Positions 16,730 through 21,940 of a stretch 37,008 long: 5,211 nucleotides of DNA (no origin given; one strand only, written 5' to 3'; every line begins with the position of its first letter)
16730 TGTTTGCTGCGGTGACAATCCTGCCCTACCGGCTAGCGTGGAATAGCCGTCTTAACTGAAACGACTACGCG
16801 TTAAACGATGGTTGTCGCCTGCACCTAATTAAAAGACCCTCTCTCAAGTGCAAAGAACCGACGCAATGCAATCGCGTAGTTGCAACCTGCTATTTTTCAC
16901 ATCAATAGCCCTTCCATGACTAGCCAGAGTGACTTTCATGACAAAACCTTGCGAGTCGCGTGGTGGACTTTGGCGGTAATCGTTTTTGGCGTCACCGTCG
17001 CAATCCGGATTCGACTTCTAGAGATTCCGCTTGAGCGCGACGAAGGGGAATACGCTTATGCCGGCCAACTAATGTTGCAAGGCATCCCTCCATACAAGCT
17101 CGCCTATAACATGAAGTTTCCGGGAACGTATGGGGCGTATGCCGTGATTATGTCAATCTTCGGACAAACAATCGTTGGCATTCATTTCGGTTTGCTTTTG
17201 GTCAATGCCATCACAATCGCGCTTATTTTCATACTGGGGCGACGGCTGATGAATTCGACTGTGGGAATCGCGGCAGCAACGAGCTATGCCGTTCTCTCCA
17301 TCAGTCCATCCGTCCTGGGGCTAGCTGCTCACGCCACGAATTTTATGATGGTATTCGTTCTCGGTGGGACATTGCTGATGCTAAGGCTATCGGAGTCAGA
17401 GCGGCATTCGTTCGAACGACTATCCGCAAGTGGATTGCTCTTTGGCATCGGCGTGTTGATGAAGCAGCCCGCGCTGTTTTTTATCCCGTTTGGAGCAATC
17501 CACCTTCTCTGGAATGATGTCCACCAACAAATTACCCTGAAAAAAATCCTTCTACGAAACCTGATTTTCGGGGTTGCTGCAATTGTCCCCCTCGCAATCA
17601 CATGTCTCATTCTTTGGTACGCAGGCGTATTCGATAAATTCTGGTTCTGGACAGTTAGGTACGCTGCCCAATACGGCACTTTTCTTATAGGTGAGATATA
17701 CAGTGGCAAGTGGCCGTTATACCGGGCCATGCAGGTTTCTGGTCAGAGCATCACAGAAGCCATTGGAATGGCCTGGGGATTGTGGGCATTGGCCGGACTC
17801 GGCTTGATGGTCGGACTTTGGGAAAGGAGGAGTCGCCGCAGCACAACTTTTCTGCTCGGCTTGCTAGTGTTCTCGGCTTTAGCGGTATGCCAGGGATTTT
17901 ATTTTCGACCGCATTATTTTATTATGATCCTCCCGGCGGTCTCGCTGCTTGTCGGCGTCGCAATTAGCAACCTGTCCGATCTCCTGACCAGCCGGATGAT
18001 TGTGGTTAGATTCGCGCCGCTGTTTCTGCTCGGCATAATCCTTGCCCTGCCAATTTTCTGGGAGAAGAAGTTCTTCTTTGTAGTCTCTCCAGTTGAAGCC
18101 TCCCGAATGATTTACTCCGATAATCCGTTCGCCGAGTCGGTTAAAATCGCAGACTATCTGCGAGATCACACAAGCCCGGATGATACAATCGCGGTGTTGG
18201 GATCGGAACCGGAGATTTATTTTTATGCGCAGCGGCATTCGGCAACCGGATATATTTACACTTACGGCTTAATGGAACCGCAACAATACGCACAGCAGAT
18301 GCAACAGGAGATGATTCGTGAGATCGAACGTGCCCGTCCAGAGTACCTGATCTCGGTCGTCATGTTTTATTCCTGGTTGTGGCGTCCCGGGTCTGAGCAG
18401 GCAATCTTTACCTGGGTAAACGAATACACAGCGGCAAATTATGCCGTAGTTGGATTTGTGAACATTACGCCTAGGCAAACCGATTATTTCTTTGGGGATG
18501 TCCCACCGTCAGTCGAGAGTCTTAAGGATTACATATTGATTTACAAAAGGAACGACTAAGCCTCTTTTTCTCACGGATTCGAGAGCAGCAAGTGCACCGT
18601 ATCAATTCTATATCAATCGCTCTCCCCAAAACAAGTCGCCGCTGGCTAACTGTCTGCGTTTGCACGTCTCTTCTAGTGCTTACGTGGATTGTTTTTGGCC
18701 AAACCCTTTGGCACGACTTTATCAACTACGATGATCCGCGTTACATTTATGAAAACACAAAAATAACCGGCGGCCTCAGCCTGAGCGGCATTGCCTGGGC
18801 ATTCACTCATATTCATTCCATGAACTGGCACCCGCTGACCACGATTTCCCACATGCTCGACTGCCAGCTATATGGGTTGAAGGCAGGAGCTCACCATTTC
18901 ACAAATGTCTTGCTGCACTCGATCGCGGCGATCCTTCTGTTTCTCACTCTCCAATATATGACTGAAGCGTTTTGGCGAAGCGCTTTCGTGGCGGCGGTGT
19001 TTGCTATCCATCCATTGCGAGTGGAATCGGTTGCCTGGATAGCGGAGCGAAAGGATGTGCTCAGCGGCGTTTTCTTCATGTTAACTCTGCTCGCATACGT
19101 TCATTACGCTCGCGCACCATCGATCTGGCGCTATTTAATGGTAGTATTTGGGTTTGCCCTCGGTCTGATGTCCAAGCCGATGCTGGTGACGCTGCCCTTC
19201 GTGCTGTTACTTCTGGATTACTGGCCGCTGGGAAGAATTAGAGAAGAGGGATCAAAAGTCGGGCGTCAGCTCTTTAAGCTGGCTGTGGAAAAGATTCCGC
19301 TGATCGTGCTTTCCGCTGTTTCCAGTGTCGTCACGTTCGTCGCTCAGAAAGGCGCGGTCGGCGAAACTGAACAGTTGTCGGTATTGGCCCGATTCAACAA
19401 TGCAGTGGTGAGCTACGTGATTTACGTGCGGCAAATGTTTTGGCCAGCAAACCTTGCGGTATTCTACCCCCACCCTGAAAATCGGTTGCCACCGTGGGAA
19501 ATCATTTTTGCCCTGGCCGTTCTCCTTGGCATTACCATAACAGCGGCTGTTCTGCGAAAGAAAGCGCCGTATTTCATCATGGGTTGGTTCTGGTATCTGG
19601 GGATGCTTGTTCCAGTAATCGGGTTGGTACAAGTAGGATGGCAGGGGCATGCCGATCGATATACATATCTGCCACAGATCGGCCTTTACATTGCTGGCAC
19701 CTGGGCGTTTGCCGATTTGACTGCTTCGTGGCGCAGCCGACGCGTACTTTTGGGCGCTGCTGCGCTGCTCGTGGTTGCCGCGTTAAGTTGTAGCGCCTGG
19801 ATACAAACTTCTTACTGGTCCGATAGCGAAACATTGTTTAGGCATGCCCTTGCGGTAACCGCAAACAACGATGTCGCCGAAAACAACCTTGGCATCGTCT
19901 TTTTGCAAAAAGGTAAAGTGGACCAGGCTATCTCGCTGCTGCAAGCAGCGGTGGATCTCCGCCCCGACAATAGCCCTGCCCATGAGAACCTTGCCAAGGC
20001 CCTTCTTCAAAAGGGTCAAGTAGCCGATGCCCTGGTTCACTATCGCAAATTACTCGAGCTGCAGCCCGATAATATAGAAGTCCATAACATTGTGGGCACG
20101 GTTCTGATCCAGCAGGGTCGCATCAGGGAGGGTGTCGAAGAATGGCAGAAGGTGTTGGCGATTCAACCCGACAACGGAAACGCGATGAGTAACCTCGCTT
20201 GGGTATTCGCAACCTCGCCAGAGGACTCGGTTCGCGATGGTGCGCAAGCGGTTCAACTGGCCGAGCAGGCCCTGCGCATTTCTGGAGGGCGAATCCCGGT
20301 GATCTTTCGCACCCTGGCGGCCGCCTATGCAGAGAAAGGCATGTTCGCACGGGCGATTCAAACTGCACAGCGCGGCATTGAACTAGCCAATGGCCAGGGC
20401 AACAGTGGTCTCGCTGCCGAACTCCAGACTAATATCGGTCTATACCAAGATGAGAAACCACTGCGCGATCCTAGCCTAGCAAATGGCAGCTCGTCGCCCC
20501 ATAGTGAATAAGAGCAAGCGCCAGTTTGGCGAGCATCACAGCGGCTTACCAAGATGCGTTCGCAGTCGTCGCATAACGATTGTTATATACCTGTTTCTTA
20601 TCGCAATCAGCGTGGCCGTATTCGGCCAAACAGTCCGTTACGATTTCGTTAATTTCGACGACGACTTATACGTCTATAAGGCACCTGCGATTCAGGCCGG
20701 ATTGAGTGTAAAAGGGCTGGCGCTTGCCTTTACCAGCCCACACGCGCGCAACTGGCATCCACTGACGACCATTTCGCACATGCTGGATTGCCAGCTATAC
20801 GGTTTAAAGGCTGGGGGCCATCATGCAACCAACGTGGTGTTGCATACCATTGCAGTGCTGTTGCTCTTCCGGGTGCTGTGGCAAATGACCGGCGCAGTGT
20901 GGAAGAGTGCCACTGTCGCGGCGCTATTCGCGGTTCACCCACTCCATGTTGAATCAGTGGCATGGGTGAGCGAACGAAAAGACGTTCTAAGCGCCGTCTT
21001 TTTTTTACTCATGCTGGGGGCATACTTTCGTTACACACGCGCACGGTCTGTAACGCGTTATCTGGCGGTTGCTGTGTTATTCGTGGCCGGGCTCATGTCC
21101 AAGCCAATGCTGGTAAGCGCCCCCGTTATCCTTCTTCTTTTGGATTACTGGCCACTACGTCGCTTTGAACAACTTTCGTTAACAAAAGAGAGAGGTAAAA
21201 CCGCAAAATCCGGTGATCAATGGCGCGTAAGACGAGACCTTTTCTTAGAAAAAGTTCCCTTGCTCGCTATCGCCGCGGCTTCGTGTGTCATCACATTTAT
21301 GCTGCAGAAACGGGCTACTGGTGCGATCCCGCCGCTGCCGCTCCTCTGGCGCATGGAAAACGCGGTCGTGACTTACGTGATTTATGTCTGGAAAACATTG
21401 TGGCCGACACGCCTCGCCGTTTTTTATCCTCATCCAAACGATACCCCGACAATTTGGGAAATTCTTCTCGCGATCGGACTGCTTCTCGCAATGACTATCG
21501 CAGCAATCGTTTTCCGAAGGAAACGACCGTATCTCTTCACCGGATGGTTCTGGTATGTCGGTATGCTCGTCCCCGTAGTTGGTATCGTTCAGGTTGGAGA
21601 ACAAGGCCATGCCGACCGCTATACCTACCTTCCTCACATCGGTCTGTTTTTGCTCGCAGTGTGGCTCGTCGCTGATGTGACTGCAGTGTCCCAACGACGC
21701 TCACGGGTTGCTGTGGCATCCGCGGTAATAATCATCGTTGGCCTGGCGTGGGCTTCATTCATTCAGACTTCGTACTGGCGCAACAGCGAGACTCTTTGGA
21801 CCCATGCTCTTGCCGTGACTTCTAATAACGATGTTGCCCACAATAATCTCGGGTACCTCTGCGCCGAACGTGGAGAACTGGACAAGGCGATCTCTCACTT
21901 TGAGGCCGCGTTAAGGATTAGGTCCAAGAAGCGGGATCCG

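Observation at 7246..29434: Dense lipid-linked-sugar / GT-C island with five TMTC-like TPR glycosyltransferase paralogues: a candidate multi-specificity periplasmic glycosylation system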

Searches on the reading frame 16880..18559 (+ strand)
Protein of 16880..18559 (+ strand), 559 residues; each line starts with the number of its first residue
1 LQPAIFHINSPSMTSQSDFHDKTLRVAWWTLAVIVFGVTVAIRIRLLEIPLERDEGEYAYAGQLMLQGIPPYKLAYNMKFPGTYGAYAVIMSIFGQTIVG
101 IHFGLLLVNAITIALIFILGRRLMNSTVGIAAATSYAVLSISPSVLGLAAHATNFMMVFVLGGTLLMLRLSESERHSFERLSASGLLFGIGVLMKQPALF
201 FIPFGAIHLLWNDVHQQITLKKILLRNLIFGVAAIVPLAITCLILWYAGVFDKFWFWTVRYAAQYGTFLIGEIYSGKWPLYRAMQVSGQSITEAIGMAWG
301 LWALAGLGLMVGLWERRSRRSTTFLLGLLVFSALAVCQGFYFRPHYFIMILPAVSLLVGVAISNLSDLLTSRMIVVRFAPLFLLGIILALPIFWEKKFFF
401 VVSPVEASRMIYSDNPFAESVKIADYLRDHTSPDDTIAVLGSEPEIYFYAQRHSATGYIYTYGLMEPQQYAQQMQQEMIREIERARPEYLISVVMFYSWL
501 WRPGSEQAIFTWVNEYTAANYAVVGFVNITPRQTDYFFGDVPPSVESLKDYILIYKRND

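Call 3: search_protein_families(library=pfam, proteins=[window:16880-18559:+], max_evalue=0.01)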
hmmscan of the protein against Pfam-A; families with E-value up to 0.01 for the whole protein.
window:16880-18559:+ (559 aa): 1 family
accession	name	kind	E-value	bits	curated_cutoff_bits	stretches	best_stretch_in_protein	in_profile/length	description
PF13231.12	PMT_2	-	1.6e-14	54.9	26.1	1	88-238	11-157/160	Dolichyl-phosphate-mannose-protein mannosyltransferase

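Call 7: search_protein_families(library=ncbifam, proteins=[window:16880-18559:+], max_evalue=0.01)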
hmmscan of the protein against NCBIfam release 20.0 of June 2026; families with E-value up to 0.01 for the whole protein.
window:16880-18559:+ (559 aa): 0 families

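Call 85: search_solved_structures(query=window:16880-18559:+, max_evalue=1)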
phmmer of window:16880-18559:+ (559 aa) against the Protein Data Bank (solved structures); distinct sequences matched with E-value up to 1: 0.

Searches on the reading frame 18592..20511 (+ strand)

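Call 3: search_protein_families(library=pfam, proteins=[window:18592-20511:+], max_evalue=0.01)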
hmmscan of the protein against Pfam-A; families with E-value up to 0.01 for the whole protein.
window:18592-20511:+ (639 aa): 24 families
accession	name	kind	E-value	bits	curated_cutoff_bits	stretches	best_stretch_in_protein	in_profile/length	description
PF07719.23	TPR_2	-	8.3e-22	75.9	27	2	463-494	3-34/34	Tetratricopeptide repeat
PF13414.12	TPR_11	-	4.6e-19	68.3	26.8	3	436-475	3-42/42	TPR repeat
PF14559.12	TPR_19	-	1.2e-18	67.6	25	1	438-500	2-64/68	Tetratricopeptide repeat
PF00515.34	TPR_1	-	2.1e-18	65.7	27.8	2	463-494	3-34/34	Tetratricopeptide repeat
PF13431.12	TPR_17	-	1.6e-17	62.7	24.4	1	449-481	1-33/34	Tetratricopeptide repeat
PF13432.12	TPR_16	-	5.6e-15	55.9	32.7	1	433-494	3-64/65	Tetratricopeptide repeat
PF13424.12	TPR_12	-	1.6e-13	51.1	30.1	1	429-491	5-75/77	Tetratricopeptide repeat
PF13428.12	TPR_14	-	3.5e-13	49.3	23.5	1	466-498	6-38/44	Tetratricopeptide repeat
PF13181.12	TPR_8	-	6.5e-12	45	25.7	0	463-494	3-34/34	Tetratricopeptide repeat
PF23914.1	TPR_CcmH_CycH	-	2.4e-10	40.9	42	1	417-528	40-154/158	Cytochrome c-type biogenesis protein H TPR domain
PF13176.12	TPR_7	-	1.6e-09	37.5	27.9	0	432-460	4-32/36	Tetratricopeptide repeat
PF24575.1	TPR_Slam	-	1.2e-06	29.3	35.2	0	434-480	54-100/104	Surface lipoprotein assembly modifier, N-terminal TPR repeats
PF13174.12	TPR_6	-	1.4e-06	29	26.3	0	466-493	5-32/33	Tetratricopeptide repeat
PF03704.23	BTAD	-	7.7e-06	26.8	22.1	1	438-489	73-124/146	Bacterial transcriptional activator domain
PF12895.13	ANAPC3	-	1.1e-05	26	27.2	1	413-486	9-81/82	Anaphase-promoting complex, cyclosome, subunit 3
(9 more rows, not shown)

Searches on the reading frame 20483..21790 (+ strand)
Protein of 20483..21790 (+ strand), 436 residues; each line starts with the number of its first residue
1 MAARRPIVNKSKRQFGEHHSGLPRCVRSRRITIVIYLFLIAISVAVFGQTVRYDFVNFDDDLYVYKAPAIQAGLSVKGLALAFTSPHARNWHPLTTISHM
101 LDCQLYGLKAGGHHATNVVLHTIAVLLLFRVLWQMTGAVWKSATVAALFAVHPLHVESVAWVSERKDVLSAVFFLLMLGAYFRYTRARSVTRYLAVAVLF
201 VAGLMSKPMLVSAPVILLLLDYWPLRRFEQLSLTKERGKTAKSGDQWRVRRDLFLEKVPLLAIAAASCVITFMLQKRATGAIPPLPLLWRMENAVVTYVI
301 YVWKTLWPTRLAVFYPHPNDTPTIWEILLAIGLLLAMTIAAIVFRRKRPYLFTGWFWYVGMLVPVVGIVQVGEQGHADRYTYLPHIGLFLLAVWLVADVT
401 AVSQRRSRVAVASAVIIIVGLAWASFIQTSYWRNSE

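Call 6: search_protein_families(library=pfam, proteins=[window:20483-21790:+], max_evalue=1)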
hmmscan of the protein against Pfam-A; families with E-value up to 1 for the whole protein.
window:20483-21790:+ (436 aa): 1 family
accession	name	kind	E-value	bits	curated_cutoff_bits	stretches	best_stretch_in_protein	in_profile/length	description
PF20102.4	DUF6492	-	0.13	11.8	22.9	1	55-144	107-194/291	Family of unknown function (DUF6492)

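Call 7: search_protein_families(library=ncbifam, proteins=[window:20483-21790:+], max_evalue=0.01)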
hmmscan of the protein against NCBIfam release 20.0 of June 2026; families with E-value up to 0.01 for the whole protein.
window:20483-21790:+ (436 aa): 0 families
